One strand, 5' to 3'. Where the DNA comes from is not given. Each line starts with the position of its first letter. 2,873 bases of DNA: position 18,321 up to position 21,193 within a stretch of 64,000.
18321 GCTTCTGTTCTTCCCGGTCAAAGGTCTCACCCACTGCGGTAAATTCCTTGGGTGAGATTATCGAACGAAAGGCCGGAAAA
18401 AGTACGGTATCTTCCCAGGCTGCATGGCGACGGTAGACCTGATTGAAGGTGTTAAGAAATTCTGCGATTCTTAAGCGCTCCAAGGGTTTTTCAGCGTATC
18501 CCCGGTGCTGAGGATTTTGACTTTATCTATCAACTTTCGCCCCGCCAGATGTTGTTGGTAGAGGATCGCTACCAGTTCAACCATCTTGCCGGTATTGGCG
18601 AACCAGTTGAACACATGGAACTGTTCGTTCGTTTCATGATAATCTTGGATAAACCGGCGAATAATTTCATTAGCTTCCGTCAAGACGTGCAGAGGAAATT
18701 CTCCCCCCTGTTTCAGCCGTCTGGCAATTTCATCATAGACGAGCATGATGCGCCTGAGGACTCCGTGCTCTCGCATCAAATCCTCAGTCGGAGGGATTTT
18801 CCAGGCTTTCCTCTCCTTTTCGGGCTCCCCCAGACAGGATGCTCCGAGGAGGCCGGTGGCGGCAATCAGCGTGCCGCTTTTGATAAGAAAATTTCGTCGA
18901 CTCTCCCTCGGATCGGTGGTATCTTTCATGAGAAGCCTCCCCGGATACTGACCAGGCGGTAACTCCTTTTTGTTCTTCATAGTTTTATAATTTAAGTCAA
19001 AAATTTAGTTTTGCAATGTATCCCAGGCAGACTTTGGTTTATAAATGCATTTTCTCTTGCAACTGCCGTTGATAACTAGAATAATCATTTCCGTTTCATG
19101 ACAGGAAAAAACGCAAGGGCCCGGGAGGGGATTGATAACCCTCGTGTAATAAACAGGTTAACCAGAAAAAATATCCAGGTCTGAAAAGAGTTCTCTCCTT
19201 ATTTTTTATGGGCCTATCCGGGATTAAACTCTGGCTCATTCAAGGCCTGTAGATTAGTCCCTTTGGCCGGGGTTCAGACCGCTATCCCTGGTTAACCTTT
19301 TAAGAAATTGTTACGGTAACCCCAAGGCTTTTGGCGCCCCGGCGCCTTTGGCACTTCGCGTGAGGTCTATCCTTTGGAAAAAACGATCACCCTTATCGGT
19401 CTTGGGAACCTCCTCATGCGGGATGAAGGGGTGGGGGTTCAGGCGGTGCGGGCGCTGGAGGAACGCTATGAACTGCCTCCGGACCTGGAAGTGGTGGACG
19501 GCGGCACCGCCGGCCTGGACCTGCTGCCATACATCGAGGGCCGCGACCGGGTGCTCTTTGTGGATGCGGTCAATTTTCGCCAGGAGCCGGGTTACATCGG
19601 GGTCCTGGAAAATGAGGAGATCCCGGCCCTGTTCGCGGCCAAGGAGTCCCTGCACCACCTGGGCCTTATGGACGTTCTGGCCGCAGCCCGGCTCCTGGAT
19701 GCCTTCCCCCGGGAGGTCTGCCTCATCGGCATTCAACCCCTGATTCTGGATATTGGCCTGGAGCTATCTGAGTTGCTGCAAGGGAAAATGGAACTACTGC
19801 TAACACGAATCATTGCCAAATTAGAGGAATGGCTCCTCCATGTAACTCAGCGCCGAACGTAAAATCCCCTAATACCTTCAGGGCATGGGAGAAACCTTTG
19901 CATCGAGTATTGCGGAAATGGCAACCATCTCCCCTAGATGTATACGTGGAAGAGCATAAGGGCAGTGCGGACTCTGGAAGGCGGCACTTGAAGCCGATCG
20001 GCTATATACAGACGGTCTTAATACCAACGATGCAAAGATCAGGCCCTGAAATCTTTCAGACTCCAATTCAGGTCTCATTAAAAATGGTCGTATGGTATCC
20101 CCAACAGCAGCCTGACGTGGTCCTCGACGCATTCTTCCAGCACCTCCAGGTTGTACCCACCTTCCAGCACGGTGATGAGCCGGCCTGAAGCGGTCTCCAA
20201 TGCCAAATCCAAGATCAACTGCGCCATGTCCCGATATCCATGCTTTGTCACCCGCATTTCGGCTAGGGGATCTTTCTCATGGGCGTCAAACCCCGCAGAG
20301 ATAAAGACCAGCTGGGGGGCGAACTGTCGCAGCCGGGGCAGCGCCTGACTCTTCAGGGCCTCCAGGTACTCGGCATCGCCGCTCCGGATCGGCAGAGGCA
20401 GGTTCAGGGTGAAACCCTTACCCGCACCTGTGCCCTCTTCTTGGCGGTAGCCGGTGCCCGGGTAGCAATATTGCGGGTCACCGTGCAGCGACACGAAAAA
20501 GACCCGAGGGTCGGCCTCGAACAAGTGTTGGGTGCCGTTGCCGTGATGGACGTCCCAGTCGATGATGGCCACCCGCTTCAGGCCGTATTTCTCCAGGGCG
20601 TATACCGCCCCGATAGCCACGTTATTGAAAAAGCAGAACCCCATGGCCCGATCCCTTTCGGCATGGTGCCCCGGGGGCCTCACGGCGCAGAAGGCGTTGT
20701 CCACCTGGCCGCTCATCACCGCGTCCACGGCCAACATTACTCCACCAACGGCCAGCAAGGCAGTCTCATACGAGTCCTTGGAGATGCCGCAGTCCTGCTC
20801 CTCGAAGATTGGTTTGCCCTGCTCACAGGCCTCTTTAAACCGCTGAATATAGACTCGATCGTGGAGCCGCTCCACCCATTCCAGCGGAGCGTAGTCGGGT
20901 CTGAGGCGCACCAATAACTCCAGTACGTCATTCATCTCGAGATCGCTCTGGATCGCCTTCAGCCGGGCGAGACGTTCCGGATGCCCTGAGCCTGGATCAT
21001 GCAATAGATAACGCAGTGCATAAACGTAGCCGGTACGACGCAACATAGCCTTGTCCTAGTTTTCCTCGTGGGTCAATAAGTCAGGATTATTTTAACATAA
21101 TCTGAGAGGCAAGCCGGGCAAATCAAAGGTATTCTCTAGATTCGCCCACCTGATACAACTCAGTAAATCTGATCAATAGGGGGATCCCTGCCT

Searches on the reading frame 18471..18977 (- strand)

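Call 9: search_protein_families(library=pfam, proteins=[window:18471-18977:-])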
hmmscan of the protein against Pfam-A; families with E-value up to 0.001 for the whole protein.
window:18471-18977:- (168 aa): 1 family
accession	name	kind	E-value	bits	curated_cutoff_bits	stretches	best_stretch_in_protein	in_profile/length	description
PF01814.28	Hemerythrin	-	3.8e-07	31.1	25.3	1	64-159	3-94/127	Hemerythrin HHE cation binding domain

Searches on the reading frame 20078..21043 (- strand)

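Call 9: search_protein_families(library=pfam, proteins=[window:20078-21043:-])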
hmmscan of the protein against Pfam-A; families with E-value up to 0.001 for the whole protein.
window:20078-21043:- (321 aa): 1 family
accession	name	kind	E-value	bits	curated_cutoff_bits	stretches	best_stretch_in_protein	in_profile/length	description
PF00850.24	Hist_deacetyl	-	5.8e-101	338.2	27.9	1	21-312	1-297/298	Histone deacetylase domain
